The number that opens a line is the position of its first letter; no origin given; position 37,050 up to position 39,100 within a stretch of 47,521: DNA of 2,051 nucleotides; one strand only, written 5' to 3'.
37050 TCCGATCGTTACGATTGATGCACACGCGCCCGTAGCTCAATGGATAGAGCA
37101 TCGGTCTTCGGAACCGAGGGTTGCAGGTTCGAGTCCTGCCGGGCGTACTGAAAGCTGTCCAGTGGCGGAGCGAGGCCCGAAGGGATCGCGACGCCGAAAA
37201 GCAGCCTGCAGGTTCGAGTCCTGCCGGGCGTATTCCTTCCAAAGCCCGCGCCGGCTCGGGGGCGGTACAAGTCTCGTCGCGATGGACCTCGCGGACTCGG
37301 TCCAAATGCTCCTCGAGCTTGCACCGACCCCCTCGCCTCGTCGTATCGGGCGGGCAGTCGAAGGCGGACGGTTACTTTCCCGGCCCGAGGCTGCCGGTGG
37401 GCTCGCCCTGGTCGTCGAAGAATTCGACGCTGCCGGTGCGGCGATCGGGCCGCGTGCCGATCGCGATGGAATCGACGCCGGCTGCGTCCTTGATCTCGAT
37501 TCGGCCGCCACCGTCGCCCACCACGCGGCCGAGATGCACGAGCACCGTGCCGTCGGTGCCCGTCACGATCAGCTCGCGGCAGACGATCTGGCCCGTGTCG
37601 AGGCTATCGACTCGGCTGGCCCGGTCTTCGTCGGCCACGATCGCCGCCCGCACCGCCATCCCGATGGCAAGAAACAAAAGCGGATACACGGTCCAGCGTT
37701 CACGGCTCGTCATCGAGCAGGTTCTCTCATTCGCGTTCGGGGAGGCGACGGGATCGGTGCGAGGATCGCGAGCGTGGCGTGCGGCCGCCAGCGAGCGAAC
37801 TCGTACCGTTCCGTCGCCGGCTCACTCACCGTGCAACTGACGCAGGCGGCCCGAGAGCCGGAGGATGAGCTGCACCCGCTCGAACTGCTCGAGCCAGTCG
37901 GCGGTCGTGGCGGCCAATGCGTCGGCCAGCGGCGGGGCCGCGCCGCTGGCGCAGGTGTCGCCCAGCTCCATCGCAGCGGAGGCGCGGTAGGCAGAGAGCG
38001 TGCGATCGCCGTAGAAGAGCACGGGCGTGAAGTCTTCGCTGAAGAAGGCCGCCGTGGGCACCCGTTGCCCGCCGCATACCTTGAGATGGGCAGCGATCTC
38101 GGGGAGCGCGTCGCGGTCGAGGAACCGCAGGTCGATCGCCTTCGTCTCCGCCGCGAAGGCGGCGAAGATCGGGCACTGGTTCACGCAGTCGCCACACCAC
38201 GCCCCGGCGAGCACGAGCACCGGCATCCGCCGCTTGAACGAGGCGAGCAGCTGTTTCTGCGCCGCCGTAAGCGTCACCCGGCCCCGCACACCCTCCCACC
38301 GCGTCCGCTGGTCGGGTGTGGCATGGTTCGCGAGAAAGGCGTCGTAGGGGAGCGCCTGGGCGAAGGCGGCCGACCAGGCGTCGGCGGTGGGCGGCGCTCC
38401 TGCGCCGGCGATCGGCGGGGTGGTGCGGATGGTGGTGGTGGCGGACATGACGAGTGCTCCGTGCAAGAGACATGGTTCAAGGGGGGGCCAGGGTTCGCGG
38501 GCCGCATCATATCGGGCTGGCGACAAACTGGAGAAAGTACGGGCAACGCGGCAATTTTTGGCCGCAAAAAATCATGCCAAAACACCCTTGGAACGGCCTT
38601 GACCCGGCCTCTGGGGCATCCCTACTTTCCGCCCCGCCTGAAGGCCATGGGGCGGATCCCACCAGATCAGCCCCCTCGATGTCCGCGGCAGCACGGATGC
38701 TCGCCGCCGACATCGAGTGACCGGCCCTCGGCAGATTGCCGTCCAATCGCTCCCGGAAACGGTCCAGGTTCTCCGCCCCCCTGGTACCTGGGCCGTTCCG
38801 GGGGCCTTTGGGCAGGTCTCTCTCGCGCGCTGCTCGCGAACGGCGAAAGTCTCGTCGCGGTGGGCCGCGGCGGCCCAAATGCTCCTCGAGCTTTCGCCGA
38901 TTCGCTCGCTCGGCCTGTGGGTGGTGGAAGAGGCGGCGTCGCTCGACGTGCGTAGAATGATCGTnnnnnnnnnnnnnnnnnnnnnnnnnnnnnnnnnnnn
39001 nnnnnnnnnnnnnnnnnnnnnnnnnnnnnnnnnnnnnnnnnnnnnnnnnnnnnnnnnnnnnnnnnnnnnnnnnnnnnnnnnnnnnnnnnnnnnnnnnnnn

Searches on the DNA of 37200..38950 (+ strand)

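Call 19: build_rna_model(alignment_id=A1)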
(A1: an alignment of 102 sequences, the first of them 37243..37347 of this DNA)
Model R1 built from alignment A1 (102 sequences, 154 columns); structure: RNAalifold consensus.
model positions 100; base pairs 16; branch points 0; effective number of sequences 2.09; information 0.59 bits per position. Calibrated on 0.2 Mb of random sequence (short: E-values are rough).
structure used (alignment columns):
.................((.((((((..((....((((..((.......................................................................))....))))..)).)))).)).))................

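Call 20: search_with_rna_model(model_id=R1, source=window, max_evalue=10, filters=off)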
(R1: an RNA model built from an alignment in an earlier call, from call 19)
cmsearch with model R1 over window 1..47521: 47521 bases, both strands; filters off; matches with E-value up to 10: 98.
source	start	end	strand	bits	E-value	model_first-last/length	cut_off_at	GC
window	37243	37347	+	96.7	4.3e-19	1-100/100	no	0.69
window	38821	38920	+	86.1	8.4e-17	1-100/100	no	0.7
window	1345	1485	-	64.2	4.5e-12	1-100/100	no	0.6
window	37734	37828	-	35.5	7e-06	1-100/100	no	0.72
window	44775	44826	+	19.3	0.023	1-100/100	no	0.69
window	6670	6735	+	15.8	0.13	1-100/100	no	0.71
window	42100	42209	+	15.3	0.17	1-100/100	no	0.73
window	37419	37528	+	14.1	0.3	1-100/100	no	0.7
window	7754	7832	+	13.6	0.39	1-100/100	no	0.75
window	21650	21759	-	13.6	0.39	1-100/100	no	0.74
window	35712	35803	+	12.8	0.58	1-100/100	no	0.64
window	14376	14466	+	12.5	0.65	1-100/100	no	0.68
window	28723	28820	-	12.4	0.71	1-100/100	no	0.67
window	37734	37828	+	12.3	0.72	1-100/100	no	0.72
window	38097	38170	-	12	0.87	1-100/100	no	0.7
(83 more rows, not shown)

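Call 22: search_with_rna_model(model_id=R1, sources=[L001, L002, L003, L004, L005, L006, L007, L008, L009, L010, L011, L012, L013, L014, L015, L016, L017, L018, L019, L020, L021, L022, L023, L024, L025, L026, L027, L028, L029, L030, L031, L032, L033, L034, L035, L036, L037, L038, L039, L040, L041, L042, L043, L044, L045, L046, L047, L048, L049, L050, L051, L052, L053, L054, L055, L056, L057, L058, L059, L060, L061, L062, L063, L064, L065, L066, L067, L068, L069, L070, L071, L072, L073, L074, L075, L076, L077, L078, L079, L080, L081, L082, L083, L084, L085, L086, L087, L088, L089, L090, L091, L092, L093, L094, L095, L096, L097, L098, L099, L100], max_evalue=0.001)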
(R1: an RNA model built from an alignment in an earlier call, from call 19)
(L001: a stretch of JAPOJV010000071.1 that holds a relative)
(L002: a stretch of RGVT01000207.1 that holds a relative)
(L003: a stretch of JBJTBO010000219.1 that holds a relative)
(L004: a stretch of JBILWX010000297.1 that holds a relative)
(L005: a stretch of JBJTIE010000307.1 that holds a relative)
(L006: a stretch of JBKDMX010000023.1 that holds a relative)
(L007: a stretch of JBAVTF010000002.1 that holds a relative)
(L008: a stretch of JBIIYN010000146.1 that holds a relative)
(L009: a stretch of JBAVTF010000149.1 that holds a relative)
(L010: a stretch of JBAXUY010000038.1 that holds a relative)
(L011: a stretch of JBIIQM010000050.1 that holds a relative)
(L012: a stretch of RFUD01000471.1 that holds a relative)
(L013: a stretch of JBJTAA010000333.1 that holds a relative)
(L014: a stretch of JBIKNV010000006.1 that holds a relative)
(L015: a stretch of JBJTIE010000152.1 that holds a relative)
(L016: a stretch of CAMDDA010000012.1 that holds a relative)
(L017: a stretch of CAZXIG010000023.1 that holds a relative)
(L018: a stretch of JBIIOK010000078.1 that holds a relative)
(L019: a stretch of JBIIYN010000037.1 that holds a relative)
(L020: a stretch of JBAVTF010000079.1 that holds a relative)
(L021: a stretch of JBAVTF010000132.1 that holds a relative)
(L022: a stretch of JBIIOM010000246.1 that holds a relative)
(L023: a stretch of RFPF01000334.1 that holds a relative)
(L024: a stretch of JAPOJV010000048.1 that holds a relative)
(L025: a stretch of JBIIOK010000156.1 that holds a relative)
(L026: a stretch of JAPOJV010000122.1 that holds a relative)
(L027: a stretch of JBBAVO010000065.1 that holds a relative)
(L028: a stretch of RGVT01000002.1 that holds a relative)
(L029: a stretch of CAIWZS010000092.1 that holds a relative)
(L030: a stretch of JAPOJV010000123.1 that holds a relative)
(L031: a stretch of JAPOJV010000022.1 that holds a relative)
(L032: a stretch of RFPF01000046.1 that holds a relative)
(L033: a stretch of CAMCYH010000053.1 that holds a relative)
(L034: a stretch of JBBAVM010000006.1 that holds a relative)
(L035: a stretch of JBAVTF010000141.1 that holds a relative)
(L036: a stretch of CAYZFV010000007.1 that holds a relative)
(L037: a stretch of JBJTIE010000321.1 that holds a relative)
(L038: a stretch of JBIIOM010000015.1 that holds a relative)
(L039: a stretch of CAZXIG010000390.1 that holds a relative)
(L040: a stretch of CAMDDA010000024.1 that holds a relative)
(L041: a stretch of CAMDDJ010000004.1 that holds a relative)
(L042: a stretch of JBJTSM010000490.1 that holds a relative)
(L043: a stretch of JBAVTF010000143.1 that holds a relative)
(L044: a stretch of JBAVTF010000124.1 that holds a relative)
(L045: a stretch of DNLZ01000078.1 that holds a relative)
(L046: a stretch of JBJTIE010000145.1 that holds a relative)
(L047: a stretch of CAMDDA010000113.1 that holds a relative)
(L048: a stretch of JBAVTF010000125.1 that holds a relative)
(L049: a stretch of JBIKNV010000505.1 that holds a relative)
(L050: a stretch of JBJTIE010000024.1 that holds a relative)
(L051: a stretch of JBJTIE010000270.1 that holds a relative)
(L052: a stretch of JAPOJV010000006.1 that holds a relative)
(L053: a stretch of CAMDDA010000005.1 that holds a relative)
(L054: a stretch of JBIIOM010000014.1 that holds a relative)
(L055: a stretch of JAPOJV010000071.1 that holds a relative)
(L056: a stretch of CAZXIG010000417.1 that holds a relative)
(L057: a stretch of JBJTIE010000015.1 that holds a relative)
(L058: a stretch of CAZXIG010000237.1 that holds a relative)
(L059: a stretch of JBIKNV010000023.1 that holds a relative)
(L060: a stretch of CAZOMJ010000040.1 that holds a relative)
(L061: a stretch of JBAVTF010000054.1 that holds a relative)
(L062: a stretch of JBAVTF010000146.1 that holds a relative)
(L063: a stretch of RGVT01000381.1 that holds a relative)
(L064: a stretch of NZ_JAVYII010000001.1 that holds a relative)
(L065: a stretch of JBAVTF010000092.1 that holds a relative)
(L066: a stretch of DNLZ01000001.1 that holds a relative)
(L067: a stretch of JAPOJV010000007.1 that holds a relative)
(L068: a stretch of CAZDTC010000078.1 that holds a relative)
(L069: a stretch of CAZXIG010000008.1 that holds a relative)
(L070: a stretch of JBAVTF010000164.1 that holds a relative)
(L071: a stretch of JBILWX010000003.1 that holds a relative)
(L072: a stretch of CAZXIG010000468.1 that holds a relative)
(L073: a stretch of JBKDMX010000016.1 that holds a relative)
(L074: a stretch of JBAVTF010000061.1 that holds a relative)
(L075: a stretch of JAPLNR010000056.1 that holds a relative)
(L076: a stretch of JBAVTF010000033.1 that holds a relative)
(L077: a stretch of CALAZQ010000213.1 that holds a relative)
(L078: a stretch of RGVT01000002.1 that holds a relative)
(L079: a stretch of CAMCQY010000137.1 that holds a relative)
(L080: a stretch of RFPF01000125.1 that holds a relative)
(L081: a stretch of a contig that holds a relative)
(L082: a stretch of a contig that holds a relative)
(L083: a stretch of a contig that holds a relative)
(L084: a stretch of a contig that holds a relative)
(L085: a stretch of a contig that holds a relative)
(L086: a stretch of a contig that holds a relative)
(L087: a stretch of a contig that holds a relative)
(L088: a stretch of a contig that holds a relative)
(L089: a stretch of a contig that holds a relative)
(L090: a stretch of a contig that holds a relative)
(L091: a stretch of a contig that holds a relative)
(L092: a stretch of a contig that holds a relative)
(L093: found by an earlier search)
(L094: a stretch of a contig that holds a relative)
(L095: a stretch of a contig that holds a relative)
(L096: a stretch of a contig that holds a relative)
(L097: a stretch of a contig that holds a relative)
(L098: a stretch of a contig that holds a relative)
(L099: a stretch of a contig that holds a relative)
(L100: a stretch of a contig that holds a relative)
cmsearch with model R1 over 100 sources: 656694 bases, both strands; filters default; matches with E-value up to 0.001: 118.
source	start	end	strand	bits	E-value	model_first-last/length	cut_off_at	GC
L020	46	150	-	105.5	7.5e-20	1-100/100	no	0.67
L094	2512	2616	-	104.7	1.1e-19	1-100/100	no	0.66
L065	4082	4185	-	104.1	1.5e-19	1-100/100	no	0.69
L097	3899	3996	-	104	1.6e-19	1-100/100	no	0.7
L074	7606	7704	+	102.9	2.7e-19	1-100/100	no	0.69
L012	1306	1403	-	102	4.2e-19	1-100/100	no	0.71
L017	412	510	+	101.9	4.6e-19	1-100/100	no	0.73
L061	202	306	-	101.7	4.9e-19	1-100/100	no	0.67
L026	5676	5777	+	101.5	5.4e-19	1-100/100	no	0.7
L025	4967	5071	+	101.4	5.6e-19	1-100/100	no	0.71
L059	2982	3079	+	101.4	5.6e-19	1-100/100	no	0.68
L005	3998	4099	-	101.3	5.9e-19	1-100/100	no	0.65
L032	5245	5342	-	101.1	6.7e-19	1-100/100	no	0.72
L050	2338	2440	-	100.8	7.7e-19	1-100/100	no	0.67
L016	6569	6670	+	100.8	7.7e-19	1-100/100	no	0.69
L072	1454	1558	+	100.8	7.7e-19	1-100/100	no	0.65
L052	7356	7458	+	100.7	8.1e-19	1-100/100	no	0.72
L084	7602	7706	+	100.6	8.6e-19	1-100/100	no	0.7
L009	5080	5182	+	100.6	8.6e-19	1-100/100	no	0.68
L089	491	592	-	100.5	8.8e-19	1-100/100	no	0.66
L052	1287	1389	+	100.4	9.4e-19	1-100/100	no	0.68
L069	5753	5851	-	100.4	9.6e-19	1-100/100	no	0.72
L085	6397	6500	-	100.2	1e-18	1-100/100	no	0.67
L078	1849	1946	-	99.8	1.3e-18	1-100/100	no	0.72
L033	6238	6335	+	99.8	1.3e-18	1-100/100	no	0.68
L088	4204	4301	+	99.7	1.3e-18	1-100/100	no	0.7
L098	4904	5005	-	99.3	1.6e-18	1-100/100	no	0.68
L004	2645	2749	-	99.2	1.7e-18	1-100/100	no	0.69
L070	90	192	-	99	1.9e-18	1-100/100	no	0.65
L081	5528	5626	-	98.6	2.2e-18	1-100/100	no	0.69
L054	4598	4702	-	98.4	2.5e-18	1-100/100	no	0.73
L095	2122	2219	-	98.2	2.8e-18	1-100/100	no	0.68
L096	3890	3987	-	97.9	3.3e-18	1-100/100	no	0.7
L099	142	244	+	97.8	3.4e-18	1-100/100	no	0.68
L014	449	545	+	97.8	3.5e-18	1-100/100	no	0.68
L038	4948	5052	-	97.4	4.2e-18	1-100/100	no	0.72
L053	1660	1762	-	97.3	4.5e-18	1-100/100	no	0.61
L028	822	919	+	97.2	4.5e-18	1-100/100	no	0.76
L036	5394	5491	+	97.2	4.6e-18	1-100/100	no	0.7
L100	3672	3771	-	96.9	5.4e-18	1-100/100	no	0.74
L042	438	536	-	96.8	5.6e-18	1-100/100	no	0.65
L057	4660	4762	+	96.7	6e-18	1-100/100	no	0.65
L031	6830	6932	+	96.7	6e-18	1-100/100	no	0.66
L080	3018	3115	+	96.6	6.2e-18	1-100/100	no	0.69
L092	2778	2879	+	96.5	6.4e-18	1-100/100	no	0.69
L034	5365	5462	-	96.5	6.7e-18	1-100/100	no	0.7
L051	5081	5183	-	96.3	7.1e-18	1-100/100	no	0.66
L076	6335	6439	+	95.7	9.7e-18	1-100/100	no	0.7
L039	124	222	-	95.6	1e-17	1-100/100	no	0.73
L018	362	467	-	95.4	1.1e-17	1-100/100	no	0.68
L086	587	687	+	95.4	1.1e-17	1-100/100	no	0.66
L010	5983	6080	+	95.1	1.3e-17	1-100/100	no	0.71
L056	988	1087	+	94.9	1.5e-17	1-100/100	no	0.76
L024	394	495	-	94.9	1.5e-17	1-100/100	no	0.71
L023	1257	1354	-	94.6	1.7e-17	1-100/100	no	0.73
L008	5941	6038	+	94.2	2e-17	1-100/100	no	0.71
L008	7124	7221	+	94.2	2.1e-17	1-100/100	no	0.65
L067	7472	7574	+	94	2.3e-17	1-100/100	no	0.62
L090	346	442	+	93.8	2.5e-17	1-100/100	no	0.66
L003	3634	3732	+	93.6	2.8e-17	1-100/100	no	0.72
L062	7159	7261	-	93.4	3e-17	1-100/100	no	0.66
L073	6361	6458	+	93.3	3.2e-17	1-100/100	no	0.76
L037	3842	3945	-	93.2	3.4e-17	1-100/100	no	0.65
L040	3010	3111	-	93.1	3.6e-17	1-100/100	no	0.69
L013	3865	3961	+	92.8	4.1e-17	1-100/100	no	0.68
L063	258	354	-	92.7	4.3e-17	1-100/100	no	0.72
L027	3393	3491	+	92.6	4.5e-17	1-100/100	no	0.67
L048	2403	2504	-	92.6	4.7e-17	1-100/100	no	0.72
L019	770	866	+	91.3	8.8e-17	1-100/100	no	0.68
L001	7316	7420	+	91.1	9.5e-17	1-100/100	no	0.66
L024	5712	5810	-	90.2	1.5e-16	1-100/100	no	0.69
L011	7389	7493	+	90.2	1.5e-16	1-100/100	no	0.7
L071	636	734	-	89.9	1.8e-16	1-100/100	no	0.72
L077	6168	6266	-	89.7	1.9e-16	1-100/100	no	0.71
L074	6343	6441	-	89.5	2.2e-16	1-100/100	no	0.72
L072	856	954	+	89.4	2.2e-16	1-100/100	no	0.73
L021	6292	6397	-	89.3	2.3e-16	1-100/100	no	0.63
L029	7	97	+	89.1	2.6e-16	8-100/100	no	0.74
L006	1278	1381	+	89.1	2.6e-16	1-100/100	no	0.71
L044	4824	4920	-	88.7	3.1e-16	9-100/100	5'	0.68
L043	3557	3661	+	88.7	3.1e-16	1-100/100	no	0.63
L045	2934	3028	+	88.6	3.3e-16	1-100/100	no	0.73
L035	3854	3956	-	88.2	4.1e-16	1-100/100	no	0.61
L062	3735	3839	-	88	4.4e-16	1-100/100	no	0.69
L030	1370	1471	-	86.9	7.7e-16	1-100/100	no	0.63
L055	5242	5343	-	86.4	9.8e-16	1-100/100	no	0.67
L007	3639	3741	-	85.5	1.5e-15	1-100/100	no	0.69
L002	4830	4922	-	85.5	1.6e-15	5-100/100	5'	0.72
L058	811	914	-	85.2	1.8e-15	1-100/100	no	0.62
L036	4758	4855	+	85.1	1.9e-15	1-100/100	no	0.68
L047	1808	1907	+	84.5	2.5e-15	1-100/100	no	0.73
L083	5424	5521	+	83.3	4.7e-15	1-100/100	no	0.63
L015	2752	2856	-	82.3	7.8e-15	1-100/100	no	0.65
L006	6427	6531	-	82.1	8.6e-15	1-100/100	no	0.74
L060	1976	2074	+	81.2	1.3e-14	1-100/100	no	0.67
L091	2267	2366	+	80.7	1.7e-14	1-100/100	no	0.73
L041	2348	2445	+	79.8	2.7e-14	1-100/100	no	0.64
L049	1453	1521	+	76.3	1.5e-13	16-85/100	no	0.75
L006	3223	3327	+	75.7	2.1e-13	1-100/100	no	0.69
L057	3843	3945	+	73.7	5.6e-13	1-100/100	no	0.7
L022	2442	2547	-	72.5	1e-12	1-100/100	no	0.68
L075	1112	1228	+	72.1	1.2e-12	1-100/100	no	0.68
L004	583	724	-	68.5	7.4e-12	1-100/100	no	0.61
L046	6226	6322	+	68.4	7.7e-12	1-100/100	no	0.71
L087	3467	3566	-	63.5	8.9e-11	1-100/100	no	0.66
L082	7323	7418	-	62.2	1.7e-10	1-100/100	no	0.67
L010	425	523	-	61.9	1.9e-10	1-100/100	no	0.73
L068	3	98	+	60.9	3.2e-10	1-100/100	no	0.7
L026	1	76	-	60.6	3.7e-10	1-73/100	3'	0.67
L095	1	69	-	60.5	3.9e-10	1-70/100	3'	0.72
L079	7271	7369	-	59.4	6.7e-10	1-100/100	no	0.68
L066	29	128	-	58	1.4e-09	1-100/100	no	0.72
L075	2058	2196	-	58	1.4e-09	1-100/100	no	0.66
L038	3714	3819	-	55.7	4.2e-09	1-100/100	no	0.69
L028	4314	4432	+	45.2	7.8e-07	1-100/100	no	0.72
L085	6829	6927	-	41.8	4.2e-06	1-100/100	no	0.7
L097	217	313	-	39.5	1.4e-05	1-100/100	no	0.68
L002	2206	2311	-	32.7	0.00039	1-100/100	no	0.71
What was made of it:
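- The covariance model finds 118 copies in 657 kb, 14 of them not selected by the pattern (call 22).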

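Call 37: search_rna_families(source=window, start=37200, end=38950, threshold=evalue, max_evalue=10)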
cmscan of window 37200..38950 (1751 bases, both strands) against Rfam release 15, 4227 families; matches with E-value up to 10: 7.
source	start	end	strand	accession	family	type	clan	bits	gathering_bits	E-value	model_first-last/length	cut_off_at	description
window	38751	38803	+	RF03739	mir-4529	Gene; miRNA;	-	18.8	88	2.2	1-83/83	no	mir-4529 microRNA precursor family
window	38674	38716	-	RF02025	mir-3017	Gene; miRNA;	-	16.5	51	8.8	1-70/70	no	mir-3017 microRNA precursor family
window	37200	37232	+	RF00005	tRNA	Gene; tRNA;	CL00001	16.4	29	4.9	40-71/71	5'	tRNA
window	38669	38717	+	RF00775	mir-432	Gene; miRNA;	-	16.4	70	5.8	1-87/87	no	mir-432 microRNA precursor family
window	38747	38808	+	RF03674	MIR5387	Gene; miRNA;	-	16.4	69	7.1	1-96/96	no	MIR5387 microRNA precursor family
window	38213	38269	+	RF02674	AsdA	Gene; antisense;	-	15.5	52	4.9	1-81/81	no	antisense RNA of dnaA mRNA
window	38662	38741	-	RF02741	Rev44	Gene; antisense;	-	11.5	178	2.7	1-336/336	no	Soft rot Enterobacteriaceae Rev 44 asRNA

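Call 50: search_with_rna_model(model_id=R1, sources=[L104, L105, L106, L107, L108, L109, L110, L111, L112, L113, L114, L115, L116, L117, L118, L119, L120, L121, L122, L123, L124, L125, L126, L127, L128, L129, L130, L131, L132, L133, L134, L135, L136, L137, L138, L139, L140, L141, L142, L143, L144, L145, L146, L147, L148, L149, L150, L151, L152, L153, L154, L155, L156, L157, L158, L159, L160, L161, L162, L163, L164, L165, L166, L167, L168, L169, L170, L171, L172, L173, L174, L175, L176, L177, L178, L179, L180, L181, L182, L183], max_evalue=0.01)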
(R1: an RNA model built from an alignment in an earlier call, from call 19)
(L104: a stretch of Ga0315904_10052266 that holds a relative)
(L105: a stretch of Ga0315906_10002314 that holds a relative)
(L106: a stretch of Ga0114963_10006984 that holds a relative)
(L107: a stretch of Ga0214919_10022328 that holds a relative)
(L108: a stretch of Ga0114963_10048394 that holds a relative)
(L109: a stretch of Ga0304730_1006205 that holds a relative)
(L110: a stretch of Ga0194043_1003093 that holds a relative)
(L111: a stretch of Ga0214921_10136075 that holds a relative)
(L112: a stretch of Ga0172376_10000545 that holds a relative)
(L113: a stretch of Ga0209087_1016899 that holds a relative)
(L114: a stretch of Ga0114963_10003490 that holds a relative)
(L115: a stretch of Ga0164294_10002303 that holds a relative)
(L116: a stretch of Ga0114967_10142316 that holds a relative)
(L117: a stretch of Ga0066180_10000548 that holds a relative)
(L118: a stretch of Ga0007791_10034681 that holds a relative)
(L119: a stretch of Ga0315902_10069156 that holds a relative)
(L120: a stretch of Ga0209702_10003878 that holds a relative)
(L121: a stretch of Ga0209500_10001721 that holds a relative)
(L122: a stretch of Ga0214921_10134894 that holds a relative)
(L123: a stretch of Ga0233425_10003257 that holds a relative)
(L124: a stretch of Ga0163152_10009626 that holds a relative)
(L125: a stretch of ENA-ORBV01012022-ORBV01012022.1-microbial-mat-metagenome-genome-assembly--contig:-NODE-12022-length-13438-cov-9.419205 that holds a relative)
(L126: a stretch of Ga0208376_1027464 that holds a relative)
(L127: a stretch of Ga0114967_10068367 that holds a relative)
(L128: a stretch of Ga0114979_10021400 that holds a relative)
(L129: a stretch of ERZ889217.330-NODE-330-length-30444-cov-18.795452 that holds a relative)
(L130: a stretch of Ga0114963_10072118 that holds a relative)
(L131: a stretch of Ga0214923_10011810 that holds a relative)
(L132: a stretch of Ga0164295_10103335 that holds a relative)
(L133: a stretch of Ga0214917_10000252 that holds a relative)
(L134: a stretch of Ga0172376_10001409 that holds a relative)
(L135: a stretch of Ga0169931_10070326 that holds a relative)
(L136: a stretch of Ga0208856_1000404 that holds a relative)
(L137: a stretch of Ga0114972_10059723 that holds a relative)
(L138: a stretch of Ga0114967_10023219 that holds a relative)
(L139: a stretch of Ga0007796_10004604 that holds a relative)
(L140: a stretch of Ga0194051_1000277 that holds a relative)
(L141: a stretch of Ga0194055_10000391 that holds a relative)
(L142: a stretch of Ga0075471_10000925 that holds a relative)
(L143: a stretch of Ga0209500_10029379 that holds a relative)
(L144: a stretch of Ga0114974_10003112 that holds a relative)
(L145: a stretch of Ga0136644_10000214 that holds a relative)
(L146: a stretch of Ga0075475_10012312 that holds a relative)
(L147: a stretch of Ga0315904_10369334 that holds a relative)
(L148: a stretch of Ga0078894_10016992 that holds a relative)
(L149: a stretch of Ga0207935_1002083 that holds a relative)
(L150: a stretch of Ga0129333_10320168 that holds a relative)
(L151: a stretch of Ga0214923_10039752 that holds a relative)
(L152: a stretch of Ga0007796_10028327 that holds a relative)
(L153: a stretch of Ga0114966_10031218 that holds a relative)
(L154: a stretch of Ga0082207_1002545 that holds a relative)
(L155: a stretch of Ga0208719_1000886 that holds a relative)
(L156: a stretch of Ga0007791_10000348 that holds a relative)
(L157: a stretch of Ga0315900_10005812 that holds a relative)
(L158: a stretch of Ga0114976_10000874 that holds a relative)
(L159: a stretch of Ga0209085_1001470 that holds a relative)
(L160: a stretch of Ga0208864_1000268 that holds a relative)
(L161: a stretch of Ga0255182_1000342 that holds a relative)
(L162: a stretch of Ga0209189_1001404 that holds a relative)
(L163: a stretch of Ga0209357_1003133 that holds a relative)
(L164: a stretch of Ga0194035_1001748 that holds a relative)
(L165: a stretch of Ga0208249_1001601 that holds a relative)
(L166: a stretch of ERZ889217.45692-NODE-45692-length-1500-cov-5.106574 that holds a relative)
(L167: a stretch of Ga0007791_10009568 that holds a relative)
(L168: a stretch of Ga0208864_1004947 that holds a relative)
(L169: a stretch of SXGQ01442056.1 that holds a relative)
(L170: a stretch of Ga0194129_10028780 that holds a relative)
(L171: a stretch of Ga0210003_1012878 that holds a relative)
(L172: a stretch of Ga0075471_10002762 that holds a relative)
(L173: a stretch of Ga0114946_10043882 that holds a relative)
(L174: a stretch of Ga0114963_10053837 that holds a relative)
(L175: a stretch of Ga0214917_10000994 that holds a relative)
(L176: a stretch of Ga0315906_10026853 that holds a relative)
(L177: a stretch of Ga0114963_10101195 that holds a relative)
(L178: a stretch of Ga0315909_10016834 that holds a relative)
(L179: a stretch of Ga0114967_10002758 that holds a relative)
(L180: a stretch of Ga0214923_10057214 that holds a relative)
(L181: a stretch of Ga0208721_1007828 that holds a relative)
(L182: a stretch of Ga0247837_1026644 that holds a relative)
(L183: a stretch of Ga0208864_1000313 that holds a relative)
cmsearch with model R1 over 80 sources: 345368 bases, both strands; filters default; matches with E-value up to 0.01: 11.
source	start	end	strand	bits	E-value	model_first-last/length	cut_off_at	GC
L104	2909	3007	-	101.6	2.7e-19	1-100/100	no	0.7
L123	430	527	+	96.4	3.5e-18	1-100/100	no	0.73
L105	4985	5086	-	92.1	3.1e-17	1-100/100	no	0.68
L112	4052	4156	-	81.4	6.2e-15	1-100/100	no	0.66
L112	2861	2949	-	71.2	1e-12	1-100/100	no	0.7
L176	4725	4823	+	68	5e-12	1-100/100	no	0.75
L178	2065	2163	+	68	5e-12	1-100/100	no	0.75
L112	338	442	-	66.6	9.9e-12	1-100/100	no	0.66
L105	2551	2648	-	49.7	4.6e-08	1-100/100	no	0.78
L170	456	576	+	42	2e-06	1-100/100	no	0.69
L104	1493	1587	+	36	4e-05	1-100/100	no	0.69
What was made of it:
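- Only 7 of 80 orthologous loci carry any copy (call 50).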
